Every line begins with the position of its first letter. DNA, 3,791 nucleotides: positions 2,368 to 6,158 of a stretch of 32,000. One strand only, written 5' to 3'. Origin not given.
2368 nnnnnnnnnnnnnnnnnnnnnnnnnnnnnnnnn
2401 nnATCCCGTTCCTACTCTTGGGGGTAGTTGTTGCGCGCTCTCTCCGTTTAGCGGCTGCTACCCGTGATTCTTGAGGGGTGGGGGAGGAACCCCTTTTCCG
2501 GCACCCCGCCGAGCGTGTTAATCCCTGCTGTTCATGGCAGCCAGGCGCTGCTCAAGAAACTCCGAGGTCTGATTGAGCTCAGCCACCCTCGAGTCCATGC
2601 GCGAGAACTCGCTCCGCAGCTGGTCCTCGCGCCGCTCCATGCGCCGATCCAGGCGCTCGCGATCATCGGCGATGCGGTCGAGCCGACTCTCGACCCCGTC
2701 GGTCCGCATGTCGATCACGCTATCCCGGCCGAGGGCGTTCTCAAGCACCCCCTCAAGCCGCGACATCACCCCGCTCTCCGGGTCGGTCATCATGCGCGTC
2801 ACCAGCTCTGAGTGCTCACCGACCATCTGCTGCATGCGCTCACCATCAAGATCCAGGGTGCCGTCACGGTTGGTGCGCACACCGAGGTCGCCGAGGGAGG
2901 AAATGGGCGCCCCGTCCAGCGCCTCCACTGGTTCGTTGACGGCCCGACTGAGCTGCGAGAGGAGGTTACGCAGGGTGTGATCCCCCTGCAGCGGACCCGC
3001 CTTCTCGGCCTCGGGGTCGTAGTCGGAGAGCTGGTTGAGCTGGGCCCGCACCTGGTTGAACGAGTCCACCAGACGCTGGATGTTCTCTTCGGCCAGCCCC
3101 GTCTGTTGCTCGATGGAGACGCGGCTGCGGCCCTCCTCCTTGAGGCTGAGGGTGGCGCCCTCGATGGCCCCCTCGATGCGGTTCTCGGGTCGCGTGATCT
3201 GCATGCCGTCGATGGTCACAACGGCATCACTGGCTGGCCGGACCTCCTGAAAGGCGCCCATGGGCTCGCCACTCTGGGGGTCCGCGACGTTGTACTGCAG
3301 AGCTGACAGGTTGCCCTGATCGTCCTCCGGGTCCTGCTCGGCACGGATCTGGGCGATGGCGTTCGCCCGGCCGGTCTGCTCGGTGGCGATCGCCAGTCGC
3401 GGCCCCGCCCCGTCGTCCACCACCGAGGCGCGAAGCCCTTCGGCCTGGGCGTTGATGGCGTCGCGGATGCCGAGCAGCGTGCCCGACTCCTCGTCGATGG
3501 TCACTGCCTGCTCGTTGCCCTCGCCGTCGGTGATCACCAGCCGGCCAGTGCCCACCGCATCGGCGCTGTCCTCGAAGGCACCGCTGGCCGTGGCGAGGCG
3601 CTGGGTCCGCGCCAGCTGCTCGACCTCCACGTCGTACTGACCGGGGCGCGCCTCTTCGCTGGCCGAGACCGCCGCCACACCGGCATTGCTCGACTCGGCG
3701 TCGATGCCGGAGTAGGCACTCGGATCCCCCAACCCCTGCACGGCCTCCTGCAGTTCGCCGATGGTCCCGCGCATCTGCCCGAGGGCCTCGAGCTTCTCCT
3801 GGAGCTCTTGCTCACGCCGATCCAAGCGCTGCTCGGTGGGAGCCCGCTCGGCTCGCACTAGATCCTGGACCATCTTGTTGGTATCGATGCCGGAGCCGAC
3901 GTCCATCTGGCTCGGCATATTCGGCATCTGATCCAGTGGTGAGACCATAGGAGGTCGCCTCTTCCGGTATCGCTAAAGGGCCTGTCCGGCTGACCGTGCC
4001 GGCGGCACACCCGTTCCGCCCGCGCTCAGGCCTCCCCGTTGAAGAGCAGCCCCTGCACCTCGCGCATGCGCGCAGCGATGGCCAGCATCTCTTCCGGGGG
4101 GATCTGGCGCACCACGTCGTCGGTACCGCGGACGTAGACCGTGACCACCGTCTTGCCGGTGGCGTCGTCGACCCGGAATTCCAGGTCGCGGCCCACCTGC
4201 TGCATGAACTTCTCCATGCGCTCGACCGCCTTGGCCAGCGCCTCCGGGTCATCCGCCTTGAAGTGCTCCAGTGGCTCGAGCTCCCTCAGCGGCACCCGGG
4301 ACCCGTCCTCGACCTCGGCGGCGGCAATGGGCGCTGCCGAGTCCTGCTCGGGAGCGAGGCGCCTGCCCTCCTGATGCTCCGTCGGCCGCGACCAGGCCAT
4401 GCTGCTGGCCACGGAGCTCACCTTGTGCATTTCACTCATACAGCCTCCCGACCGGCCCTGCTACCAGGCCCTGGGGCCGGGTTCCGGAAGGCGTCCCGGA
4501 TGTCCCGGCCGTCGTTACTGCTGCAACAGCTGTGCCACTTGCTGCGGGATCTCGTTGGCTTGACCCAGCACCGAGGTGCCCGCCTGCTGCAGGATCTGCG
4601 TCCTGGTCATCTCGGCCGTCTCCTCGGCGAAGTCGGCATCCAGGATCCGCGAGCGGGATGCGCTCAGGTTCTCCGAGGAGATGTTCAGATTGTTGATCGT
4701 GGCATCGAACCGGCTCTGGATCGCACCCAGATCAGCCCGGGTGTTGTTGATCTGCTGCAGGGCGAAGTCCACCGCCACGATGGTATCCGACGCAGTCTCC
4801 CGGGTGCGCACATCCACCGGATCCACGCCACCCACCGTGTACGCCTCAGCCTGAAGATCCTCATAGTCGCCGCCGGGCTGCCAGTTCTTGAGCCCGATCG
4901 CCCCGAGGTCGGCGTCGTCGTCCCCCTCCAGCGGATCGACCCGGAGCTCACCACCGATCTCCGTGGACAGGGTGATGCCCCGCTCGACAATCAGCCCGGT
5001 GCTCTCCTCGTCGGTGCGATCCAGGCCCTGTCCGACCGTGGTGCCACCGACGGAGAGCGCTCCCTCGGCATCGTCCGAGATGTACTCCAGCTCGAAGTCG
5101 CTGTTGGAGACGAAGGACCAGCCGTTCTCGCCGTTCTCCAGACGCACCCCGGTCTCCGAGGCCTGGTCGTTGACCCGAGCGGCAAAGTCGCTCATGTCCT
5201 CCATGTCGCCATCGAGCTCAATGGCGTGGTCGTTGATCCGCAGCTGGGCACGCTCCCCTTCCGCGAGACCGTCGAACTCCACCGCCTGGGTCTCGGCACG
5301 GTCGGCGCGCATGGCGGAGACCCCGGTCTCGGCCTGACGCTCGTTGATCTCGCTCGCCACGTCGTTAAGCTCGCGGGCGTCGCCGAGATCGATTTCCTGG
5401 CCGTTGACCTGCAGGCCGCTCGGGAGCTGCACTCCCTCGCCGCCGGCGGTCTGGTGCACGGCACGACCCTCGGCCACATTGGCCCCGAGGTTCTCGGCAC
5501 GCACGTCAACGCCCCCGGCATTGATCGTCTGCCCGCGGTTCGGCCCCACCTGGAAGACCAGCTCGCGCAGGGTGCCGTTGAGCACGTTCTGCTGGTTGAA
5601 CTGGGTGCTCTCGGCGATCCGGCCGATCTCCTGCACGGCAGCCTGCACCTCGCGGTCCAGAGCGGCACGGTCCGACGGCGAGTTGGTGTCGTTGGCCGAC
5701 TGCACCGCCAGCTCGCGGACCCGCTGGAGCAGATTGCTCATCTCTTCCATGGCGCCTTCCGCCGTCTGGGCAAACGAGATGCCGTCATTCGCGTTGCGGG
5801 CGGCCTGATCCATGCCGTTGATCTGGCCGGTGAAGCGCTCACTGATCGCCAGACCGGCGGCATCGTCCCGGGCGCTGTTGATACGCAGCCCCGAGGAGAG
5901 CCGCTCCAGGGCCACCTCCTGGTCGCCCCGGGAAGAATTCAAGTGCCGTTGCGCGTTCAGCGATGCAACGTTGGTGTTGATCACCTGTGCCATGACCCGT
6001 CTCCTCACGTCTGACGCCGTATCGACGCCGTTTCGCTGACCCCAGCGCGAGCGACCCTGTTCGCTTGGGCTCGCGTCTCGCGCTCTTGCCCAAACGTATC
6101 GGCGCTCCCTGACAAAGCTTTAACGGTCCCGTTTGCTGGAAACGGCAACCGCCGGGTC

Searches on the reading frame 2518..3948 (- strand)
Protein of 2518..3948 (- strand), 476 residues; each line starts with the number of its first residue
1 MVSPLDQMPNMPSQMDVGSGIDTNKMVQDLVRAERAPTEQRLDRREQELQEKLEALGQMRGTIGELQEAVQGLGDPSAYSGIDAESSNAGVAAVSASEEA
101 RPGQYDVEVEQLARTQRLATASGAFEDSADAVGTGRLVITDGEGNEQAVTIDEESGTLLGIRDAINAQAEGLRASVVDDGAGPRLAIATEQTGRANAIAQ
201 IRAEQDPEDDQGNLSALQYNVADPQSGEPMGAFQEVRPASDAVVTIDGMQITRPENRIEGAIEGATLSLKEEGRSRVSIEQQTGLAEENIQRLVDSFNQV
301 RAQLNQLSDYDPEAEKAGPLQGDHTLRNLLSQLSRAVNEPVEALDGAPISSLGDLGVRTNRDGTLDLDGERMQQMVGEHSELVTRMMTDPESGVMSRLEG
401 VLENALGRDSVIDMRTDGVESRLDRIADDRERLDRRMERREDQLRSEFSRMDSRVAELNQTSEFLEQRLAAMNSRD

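Call 4: search_protein_families(library=pfam, proteins=[window:2518-3948:-])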
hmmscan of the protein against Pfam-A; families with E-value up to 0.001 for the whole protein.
window:2518-3948:- (476 aa): 2 families
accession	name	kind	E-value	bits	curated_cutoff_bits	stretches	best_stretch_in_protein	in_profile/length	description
PF07195.17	FliD_C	-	6.3e-44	150.6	25.4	1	239-460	1-236/236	Flagellar hook-associated protein 2 C-terminus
PF02465.23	FliD_N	-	4.8e-25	88.5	24.8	1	19-116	1-97/97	Flagellar hook-associated protein 2 N-terminus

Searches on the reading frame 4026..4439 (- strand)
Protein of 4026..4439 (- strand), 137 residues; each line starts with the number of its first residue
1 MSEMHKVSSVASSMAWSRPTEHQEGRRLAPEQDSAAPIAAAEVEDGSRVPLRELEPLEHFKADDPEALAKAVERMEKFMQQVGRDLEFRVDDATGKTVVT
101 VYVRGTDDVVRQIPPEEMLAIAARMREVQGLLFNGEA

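Call 15: search_protein_families(library=pfam, proteins=[window:4026-4439:-], max_evalue=0.01)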
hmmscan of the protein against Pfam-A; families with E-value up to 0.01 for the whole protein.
window:4026-4439:- (137 aa): 1 family
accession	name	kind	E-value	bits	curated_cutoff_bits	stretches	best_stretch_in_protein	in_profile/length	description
PF03646.20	FlaG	-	4.4e-23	81.8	23.8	1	55-134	21-100/101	FlaG protein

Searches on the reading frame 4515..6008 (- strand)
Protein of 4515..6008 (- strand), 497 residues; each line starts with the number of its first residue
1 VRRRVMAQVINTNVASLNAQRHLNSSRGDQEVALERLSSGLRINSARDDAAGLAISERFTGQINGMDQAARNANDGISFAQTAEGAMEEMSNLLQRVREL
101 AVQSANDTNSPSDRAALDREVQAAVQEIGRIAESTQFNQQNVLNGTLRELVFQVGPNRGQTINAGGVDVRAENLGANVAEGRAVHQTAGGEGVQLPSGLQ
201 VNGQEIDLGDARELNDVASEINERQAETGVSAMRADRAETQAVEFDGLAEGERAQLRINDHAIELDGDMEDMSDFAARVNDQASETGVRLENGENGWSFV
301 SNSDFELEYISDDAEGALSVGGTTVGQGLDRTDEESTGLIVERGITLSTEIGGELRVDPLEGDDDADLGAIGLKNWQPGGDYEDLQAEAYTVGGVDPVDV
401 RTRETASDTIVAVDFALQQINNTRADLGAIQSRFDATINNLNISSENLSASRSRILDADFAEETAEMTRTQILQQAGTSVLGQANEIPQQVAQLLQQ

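Call 4: search_protein_families(library=pfam, proteins=[window:4515-6008:-])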
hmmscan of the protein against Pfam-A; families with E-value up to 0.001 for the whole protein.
window:4515-6008:- (497 aa): 3 families
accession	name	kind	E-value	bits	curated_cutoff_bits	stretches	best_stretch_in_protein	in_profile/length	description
PF00669.25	Flagellin_N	-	3.2e-44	150.8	26.6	1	10-146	1-137/139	Bacterial flagellin N-terminal helical region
PF00700.27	Flagellin_C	-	5.2e-27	94.4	23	1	412-495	3-86/86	Bacterial flagellin C-terminal helical region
PF07196.18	Flagellin_IN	-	0.00072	20.1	22.7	0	206-232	15-41/55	Flagellin hook IN motif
